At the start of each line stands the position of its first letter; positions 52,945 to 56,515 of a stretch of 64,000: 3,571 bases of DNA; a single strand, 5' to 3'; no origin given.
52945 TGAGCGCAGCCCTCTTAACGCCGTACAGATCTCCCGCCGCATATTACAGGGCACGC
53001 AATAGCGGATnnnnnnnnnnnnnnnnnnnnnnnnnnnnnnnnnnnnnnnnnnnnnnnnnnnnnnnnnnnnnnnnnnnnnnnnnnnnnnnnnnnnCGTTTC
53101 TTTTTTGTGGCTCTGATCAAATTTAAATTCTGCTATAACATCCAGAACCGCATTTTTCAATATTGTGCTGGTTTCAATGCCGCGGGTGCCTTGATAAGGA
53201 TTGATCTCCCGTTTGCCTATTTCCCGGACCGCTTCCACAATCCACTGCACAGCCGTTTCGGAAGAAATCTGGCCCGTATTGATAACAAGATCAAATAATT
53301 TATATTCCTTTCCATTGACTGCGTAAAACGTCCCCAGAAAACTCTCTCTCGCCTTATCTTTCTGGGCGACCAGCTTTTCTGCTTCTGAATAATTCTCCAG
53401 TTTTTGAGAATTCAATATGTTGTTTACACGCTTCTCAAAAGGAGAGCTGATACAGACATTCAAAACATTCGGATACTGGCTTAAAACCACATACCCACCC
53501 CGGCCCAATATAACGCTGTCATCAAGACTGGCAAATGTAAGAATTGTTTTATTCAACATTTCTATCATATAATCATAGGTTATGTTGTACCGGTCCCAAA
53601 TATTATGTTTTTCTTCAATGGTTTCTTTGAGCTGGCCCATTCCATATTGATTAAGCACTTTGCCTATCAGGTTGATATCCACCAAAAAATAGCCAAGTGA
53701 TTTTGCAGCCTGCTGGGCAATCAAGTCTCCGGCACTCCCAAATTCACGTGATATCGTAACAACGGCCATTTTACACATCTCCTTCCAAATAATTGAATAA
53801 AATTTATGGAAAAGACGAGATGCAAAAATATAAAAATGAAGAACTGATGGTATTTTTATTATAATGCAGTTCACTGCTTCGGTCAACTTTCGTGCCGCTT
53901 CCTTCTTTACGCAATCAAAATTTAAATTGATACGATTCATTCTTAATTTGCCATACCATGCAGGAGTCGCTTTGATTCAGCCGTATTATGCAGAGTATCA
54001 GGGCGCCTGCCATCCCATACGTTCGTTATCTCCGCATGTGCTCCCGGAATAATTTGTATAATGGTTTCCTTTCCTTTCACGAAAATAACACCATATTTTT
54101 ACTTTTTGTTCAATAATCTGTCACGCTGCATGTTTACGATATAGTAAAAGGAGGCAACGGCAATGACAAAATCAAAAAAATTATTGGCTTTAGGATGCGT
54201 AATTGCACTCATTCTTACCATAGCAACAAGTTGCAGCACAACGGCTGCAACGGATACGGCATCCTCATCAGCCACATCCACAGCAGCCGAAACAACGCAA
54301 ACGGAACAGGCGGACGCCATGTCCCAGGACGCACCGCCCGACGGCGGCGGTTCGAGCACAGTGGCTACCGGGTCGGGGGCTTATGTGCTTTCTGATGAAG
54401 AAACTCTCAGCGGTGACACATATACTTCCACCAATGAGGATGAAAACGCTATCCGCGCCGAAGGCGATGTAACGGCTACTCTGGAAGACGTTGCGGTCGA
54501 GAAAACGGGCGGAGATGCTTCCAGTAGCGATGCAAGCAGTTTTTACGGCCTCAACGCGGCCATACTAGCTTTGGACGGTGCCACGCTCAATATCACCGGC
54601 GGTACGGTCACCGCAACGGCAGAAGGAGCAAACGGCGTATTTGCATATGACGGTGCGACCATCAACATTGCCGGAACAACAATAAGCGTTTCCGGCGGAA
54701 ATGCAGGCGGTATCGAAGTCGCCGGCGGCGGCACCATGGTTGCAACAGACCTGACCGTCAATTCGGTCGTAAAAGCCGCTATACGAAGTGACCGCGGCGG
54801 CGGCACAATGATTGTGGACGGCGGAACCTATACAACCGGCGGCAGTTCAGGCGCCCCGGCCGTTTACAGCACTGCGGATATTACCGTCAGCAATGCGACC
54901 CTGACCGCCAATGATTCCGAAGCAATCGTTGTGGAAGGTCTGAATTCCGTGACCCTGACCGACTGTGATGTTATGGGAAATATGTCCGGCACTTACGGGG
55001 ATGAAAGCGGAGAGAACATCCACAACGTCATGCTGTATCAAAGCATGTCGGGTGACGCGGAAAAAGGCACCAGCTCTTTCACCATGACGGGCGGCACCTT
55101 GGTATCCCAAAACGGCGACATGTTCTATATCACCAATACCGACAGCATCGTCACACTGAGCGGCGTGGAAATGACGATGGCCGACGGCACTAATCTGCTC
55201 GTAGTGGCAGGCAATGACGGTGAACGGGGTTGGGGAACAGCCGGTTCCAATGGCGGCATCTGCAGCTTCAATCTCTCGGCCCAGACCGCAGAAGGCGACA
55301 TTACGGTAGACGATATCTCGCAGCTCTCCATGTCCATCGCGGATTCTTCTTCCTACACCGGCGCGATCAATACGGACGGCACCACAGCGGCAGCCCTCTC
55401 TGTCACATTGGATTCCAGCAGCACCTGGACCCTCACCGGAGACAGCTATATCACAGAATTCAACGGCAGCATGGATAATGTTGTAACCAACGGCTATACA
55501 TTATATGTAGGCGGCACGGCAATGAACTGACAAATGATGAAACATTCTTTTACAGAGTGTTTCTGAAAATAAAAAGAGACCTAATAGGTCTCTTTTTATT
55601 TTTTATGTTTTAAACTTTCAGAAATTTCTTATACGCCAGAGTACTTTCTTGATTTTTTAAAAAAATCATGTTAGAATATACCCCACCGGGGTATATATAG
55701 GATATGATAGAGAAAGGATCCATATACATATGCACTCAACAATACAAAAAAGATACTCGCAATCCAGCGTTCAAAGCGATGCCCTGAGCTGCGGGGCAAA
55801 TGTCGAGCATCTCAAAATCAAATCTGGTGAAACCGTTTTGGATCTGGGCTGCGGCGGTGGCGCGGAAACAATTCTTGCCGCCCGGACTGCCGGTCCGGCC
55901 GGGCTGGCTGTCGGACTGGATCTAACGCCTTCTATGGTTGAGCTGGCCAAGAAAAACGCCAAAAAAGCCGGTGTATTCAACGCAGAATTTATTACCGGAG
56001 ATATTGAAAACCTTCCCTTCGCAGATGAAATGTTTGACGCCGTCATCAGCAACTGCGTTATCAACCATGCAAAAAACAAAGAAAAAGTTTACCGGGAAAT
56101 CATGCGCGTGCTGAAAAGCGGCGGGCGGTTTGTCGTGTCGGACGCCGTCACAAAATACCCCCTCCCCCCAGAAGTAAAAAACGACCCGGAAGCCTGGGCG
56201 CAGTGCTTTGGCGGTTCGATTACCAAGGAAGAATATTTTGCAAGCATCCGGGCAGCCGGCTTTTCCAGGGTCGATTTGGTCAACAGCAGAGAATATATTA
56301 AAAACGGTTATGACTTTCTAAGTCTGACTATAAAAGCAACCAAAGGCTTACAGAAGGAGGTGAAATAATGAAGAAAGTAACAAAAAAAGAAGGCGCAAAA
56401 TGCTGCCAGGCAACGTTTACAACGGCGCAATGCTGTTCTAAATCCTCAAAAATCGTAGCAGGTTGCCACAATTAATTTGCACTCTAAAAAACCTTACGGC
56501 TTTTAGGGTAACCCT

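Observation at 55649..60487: Operator-controlled operon: ArsM-like methyltransferase, CC-CC-C mini-peptide, rSAM/SPASM::Cys-rich fusion and Trx::TrxR-like fusion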

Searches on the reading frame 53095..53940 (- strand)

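Call 3: search_protein_families(library=pfam, proteins=[window:53095-53940:-], max_evalue=0.01)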
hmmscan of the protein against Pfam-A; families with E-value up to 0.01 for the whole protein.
window:53095-53940:- (282 aa): 1 family
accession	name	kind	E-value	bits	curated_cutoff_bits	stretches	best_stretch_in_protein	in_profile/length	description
PF13189.12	Cytidylate_kin2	-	2.3e-31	109.8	28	1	60-223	1-175/176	Cytidylate kinase-like family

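Call 4: search_protein_families(library=ncbifam, proteins=[window:53095-53940:-], max_evalue=0.01)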
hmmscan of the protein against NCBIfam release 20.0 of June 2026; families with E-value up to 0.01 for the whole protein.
window:53095-53940:- (282 aa): 1 family
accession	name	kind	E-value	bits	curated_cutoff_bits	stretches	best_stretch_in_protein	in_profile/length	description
TIGR02173.1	cyt_kin_arch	equivalog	9.6e-07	29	102.1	1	60-237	2-167/169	(d)CMP kinase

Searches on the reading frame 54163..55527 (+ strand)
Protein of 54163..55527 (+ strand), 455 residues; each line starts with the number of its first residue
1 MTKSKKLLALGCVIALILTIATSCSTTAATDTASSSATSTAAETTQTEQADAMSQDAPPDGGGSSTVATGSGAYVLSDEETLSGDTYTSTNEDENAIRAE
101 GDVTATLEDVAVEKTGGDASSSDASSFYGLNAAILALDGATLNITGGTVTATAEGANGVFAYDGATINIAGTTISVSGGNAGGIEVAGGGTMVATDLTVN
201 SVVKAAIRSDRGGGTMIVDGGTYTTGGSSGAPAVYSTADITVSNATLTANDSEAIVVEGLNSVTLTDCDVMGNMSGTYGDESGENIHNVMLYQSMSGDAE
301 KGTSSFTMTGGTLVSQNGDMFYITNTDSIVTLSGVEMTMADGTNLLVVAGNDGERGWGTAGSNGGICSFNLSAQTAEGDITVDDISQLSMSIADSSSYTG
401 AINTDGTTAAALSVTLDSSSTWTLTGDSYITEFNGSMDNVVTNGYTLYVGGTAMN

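Call 3: search_protein_families(library=pfam, proteins=[window:54163-55527:+], max_evalue=0.01)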
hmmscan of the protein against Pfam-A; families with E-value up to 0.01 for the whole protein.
window:54163-55527:+ (455 aa): 1 family
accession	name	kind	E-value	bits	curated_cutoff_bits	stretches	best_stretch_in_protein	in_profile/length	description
PF13229.12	Beta_helix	-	8.7e-06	25.9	25.9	1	134-278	3-143/158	Right handed beta helix region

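Call 4: search_protein_families(library=ncbifam, proteins=[window:54163-55527:+], max_evalue=0.01)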
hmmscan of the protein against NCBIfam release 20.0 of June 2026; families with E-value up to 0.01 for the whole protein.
window:54163-55527:+ (455 aa): 0 families

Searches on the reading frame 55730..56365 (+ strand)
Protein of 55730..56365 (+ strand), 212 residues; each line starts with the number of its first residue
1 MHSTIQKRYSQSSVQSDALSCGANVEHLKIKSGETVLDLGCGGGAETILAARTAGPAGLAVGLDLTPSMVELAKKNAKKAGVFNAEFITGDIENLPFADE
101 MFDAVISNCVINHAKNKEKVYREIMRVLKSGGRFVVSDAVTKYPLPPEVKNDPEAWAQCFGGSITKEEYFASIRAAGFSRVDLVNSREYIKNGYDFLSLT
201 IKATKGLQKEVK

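Call 3: search_protein_families(library=pfam, proteins=[window:55730-56365:+], max_evalue=0.01)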
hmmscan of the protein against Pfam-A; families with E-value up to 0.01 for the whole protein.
window:55730-56365:+ (212 aa): 23 families
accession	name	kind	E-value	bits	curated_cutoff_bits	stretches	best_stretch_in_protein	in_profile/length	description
PF13847.12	Methyltransf_31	-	2.3e-40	138.1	27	1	30-169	1-137/145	Methyltransferase domain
PF08241.18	Methyltransf_11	-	1.9e-27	96.2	21.2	1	37-136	1-95/95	Methyltransferase domain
PF13649.12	Methyltransf_25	-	1.1e-25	90.6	27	1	36-132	1-97/97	Methyltransferase domain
PF01209.24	Ubie_methyltran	-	1.5e-20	74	20.1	1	30-138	45-153/233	ubiE/COQ5 methyltransferase family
PF08242.18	Methyltransf_12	-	9.2e-16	58.8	30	1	37-134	1-98/98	Methyltransferase domain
PF01135.25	PCMT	-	3.6e-12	46.9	20.3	1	12-136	53-171/210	Protein-L-isoaspartate(D-aspartate) O-methyltransferase (PCMT)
PF13489.12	Methyltransf_23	-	6.4e-11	42.7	27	1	29-139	19-119/164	Methyltransferase domain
PF06325.19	PrmA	-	4.5e-10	39.9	22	1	30-137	159-259/296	Ribosomal protein L11 methyltransferase (PrmA)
PF05175.20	MTS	-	2.9e-09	37.2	23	1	25-136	24-138/170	Methyltransferase small domain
PF02353.26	CMAS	-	7.7e-08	32.4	27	1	24-140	54-168/273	Mycolic acid cyclopropane synthetase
PF01170.24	UPF0020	-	1.4e-06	28.6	22.3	1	60-130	79-154/197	RMKL-like, methyltransferase domain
PF05148.21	Methyltransf_8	-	2.3e-06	28.1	27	1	83-140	104-160/219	Hypothetical methyltransferase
PF24675.1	NpmA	-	3.1e-06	27.1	60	1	26-97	17-91/214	16S rRNA (adenine(1408)-N(1))-methyltransferase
PF07021.18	MetW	-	9.1e-06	25.9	21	1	30-129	11-103/193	Methionine biosynthesis protein MetW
PF00891.24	Methyltransf_2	-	1.3e-05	25.1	22.3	1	5-143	35-171/210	O-methyltransferase domain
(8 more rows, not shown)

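Call 4: search_protein_families(library=ncbifam, proteins=[window:55730-56365:+], max_evalue=0.01)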
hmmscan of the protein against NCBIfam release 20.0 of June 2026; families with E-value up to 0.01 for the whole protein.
window:55730-56365:+ (212 aa): 88 families (the best 25 are shown)
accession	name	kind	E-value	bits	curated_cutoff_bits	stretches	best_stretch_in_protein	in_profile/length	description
NF008823.0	PRK11873.1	subfamily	6.6e-66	222.6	263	1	18-197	63-243/272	arsenite methyltransferase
NF041537.1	ArsM_AhpD_UU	exception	5.4e-48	163.5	510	1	27-187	71-231/345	arsenite methyltransferase/AhpD domain selenoprotein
NF047649.1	MTase_UXPK_star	exception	1.1e-46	159.1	460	1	26-185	71-230/283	methyltransferase/UXPK-star double selenoprotein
NF041536.1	ArsM_DUF2284_UU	exception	5.1e-46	157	575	1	26-187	70-231/459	arsenite methyltransferase/DUF2284 domain selenoprotein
NF040538.1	methyl_ArsM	equivalog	1.4e-35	123.1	500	2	98-211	168-286/356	arsinothricin biosynthesis methyltransferase ArsM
NF038099.1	AsSugarArsM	exception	1.6e-28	99.8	400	1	18-189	44-224/321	arsenosugar biosynthesis arsenite methyltransferase ArsM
NF045667.1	MTase_DVU1556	equivalog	4.1e-28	98.3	155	1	25-180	15-162/213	DVU_1556 family methyltransferase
NF040539.1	AST_met_ArsM_2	exception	3.3e-27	96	240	1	26-188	50-215/262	putative arsinothricin biosynthesis methyltransferase ArsM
TIGR01934.1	MenG_MenH_UbiE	subfamily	1.3e-19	70.4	158.35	1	24-141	31-146/223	ubiquinone/menaquinone biosynthesis methyltransferase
NF001240.0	PRK00216.1-1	equivalog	2.9e-19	69.1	378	1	25-137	56-169/251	bifunctional demethylmenaquinone methyltransferase/2-methoxy-6-polyprenyl-1,4-benzoquinol methylase UbiE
NF001244.0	PRK00216.1-5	equivalog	4.8e-19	68.6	216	1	25-140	41-157/236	bifunctional demethylmenaquinone methyltransferase/2-methoxy-6-polyprenyl-1,4-benzoquinol methylase UbiE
NF045825.1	FAmtase_mtf2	equivalog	9.7e-19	67.6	400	1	32-143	58-165/248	fatty-acid O-methyltransferase Mtf2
NF052510.1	methyltran_MpqE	exception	1.7e-18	66.9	335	1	24-136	38-151/234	methyl-plastoquinone biosynthesis methyltransferase MpqE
NF001243.0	PRK00216.1-4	equivalog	4.5e-18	65.5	235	1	25-138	40-153/237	demethylmenaquinone methyltransferase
TIGR02072.1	BioC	equivalog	8.1e-18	65.1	184.95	1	33-140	35-136/244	malonyl-ACP O-methyltransferase BioC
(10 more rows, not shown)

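Call 29: search_solved_structures(query=window:55730-56365:+, show_alignments=2, max_evalue=1e-10)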
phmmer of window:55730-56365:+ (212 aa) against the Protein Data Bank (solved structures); distinct sequences matched with E-value up to 1e-10: 20.
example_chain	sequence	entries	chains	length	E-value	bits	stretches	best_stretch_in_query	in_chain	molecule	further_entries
4kw7_A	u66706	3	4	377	1.2e-23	87.3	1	20-185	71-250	Arsenic methyltransferase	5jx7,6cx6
4fr0_A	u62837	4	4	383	1.3e-23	87.2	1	20-185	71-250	Arsenic methyltransferase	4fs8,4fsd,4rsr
5eg5_A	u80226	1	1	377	5.1e-23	85.3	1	32-185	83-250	Arsenic methyltransferase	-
8xt7_A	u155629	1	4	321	5.1e-22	82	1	26-185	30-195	Arsenite methyltransferase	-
5evj_A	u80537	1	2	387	9e-22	81.2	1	33-180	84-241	Arsenite methyltransferase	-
8zc8_A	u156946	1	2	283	2.1e-19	73.5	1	24-203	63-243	MitM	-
21zq_A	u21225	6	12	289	2.2e-19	73.4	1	24-203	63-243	MitM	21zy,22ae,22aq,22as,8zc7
3mgg_A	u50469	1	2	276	9.6e-19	71.3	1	32-190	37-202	Methyltransferase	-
5wp4_A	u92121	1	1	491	4.1e-16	62.7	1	12-149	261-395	Phosphoethanolamine N-methyltransferase 1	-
1xxl_A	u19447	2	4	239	1.2e-15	61.2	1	22-140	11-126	YcgJ protein | ycgJ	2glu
6uak_A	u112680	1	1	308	8.9e-15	58.4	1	30-171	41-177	SAM dependent methyltransferase LahSB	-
5wp5_A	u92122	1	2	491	2.6e-14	56.9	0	26-146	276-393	Phosphomethylethanolamine N-methyltransferase 2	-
3bus_A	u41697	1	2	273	1.1e-13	54.9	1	26-176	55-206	Methyltransferase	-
6uv6_A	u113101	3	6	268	1.6e-12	51.1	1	27-179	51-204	D-glucose O-methyltransferase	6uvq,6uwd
6f5z_A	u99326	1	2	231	1.8e-11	47.6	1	27-136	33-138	24-sterol C-methyltransferase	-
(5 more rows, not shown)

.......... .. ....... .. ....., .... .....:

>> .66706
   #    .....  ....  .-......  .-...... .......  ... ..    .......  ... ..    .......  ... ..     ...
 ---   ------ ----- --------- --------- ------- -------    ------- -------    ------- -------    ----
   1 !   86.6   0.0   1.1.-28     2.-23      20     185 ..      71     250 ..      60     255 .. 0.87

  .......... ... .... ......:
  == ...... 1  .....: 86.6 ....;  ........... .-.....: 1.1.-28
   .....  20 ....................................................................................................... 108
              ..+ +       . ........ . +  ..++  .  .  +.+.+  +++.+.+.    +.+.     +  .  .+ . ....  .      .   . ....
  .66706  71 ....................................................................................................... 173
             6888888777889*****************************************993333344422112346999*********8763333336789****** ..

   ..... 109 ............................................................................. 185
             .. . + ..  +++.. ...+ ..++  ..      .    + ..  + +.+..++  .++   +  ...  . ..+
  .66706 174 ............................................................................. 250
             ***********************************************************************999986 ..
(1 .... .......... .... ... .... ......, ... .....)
